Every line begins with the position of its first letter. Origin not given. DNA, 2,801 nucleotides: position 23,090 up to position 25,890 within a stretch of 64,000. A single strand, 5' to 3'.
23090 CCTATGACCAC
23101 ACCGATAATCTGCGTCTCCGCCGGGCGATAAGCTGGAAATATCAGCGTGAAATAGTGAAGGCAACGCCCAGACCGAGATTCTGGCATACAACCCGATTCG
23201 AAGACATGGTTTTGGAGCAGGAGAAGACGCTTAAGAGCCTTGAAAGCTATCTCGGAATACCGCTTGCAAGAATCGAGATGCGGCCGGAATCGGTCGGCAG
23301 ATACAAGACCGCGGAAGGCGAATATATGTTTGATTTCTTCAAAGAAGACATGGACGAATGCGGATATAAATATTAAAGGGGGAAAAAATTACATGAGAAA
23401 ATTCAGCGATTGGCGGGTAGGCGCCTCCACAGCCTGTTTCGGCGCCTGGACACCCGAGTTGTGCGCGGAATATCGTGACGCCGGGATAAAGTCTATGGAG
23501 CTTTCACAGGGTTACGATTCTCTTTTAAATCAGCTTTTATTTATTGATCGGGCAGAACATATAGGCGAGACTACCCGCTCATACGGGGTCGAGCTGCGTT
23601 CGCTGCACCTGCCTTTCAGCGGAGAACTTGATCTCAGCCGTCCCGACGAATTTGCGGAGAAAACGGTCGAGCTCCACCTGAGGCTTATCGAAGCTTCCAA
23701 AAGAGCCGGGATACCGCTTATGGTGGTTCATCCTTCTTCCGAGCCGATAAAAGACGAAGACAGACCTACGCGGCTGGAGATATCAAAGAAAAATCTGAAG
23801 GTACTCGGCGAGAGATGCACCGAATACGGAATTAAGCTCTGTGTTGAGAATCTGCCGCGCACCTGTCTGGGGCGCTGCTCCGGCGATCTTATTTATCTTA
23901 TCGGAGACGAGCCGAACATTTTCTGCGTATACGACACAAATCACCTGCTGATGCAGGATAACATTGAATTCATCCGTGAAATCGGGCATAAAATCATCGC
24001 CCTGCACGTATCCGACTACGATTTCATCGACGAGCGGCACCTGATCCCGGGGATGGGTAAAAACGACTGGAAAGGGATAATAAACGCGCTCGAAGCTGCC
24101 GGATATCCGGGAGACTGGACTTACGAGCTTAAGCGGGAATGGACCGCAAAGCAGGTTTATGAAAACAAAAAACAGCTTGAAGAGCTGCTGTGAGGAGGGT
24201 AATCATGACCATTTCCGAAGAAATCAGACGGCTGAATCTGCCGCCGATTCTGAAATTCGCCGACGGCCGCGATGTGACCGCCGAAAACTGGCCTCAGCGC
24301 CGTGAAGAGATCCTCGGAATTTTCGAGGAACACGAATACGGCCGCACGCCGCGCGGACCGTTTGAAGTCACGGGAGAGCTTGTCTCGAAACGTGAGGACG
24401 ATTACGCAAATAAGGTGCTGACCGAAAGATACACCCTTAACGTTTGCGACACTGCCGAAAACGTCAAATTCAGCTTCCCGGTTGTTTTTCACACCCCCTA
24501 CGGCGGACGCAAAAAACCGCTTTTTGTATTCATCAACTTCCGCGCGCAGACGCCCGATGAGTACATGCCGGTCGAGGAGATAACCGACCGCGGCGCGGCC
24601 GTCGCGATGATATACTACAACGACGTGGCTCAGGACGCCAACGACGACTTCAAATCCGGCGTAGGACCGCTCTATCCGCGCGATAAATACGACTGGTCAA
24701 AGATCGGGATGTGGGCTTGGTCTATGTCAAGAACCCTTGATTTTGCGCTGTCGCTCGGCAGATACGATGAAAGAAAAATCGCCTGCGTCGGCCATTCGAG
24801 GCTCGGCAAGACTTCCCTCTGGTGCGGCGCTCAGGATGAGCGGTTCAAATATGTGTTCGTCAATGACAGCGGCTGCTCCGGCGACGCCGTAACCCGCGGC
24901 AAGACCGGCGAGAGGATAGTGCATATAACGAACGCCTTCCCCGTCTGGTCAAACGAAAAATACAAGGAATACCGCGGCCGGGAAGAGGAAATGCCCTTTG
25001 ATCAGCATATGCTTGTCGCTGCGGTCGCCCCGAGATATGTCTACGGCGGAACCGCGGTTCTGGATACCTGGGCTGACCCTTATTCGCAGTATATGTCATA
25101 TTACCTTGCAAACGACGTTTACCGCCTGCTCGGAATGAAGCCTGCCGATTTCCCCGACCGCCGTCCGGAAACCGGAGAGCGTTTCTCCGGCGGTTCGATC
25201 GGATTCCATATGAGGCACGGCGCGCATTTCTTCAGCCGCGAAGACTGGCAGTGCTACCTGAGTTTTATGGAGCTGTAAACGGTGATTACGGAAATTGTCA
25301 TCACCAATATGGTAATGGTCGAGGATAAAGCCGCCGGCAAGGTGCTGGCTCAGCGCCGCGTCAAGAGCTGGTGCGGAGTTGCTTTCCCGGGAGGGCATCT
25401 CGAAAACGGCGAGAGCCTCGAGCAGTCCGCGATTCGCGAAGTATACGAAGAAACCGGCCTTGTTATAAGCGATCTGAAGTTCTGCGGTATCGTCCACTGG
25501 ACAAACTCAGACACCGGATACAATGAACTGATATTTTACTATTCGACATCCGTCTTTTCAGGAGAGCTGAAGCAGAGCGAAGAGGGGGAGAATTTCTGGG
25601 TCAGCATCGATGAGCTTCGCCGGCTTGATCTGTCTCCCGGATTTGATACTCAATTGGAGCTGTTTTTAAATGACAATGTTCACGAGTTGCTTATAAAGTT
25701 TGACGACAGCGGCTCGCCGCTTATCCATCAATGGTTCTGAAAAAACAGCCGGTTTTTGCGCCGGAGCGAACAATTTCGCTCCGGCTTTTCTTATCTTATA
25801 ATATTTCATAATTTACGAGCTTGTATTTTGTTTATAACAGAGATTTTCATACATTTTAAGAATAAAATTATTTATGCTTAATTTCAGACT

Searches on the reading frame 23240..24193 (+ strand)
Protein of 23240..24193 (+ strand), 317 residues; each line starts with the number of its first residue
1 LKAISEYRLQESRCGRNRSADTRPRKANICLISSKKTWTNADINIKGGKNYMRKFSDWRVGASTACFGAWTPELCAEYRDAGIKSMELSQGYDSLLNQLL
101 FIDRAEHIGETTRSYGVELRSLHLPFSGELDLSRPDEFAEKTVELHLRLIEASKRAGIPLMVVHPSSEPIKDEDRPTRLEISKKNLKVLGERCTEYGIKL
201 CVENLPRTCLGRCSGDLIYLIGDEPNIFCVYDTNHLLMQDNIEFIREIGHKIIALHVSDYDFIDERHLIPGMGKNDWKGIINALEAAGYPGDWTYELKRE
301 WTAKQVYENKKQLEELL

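Call 8: search_protein_families(library=pfam, proteins=[window:23240-24193:+], max_evalue=0.001)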
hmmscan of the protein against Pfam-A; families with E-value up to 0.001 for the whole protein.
window:23240-24193:+ (317 aa): 1 family
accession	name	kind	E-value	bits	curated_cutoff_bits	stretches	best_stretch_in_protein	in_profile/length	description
PF01261.30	AP_endonuc_2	-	2.8e-29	103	31.1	1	77-308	3-234/249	Xylose isomerase-like TIM barrel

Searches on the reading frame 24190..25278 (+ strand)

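Call 8: search_protein_families(library=pfam, proteins=[window:24190-25278:+], max_evalue=0.001)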
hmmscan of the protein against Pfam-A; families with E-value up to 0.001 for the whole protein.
window:24190-25278:+ (362 aa): 1 family
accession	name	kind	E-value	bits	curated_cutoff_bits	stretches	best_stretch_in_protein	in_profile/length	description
PF22244.2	GCE_fung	-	1.2e-24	87.8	27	1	91-315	7-231/231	Glucuronyl esterase, fungi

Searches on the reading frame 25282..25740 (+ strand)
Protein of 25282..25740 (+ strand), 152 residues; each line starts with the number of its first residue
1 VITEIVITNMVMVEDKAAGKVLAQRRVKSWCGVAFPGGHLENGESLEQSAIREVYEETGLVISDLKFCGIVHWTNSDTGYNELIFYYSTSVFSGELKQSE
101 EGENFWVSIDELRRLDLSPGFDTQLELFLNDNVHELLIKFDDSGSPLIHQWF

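Call 104: search_protein_families(library=pfam, proteins=[window:25282-25740:+], max_evalue=0.001)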
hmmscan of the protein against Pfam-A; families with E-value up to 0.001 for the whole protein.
window:25282-25740:+ (152 aa): 2 families
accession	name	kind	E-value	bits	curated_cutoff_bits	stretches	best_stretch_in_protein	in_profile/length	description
PF00293.34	NUDIX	-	2e-20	73.6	21.1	1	13-119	10-125/134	NUDIX domain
PF14815.12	NUDIX_4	-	0.0001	22.5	35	1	14-125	6-111/113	NUDIX domain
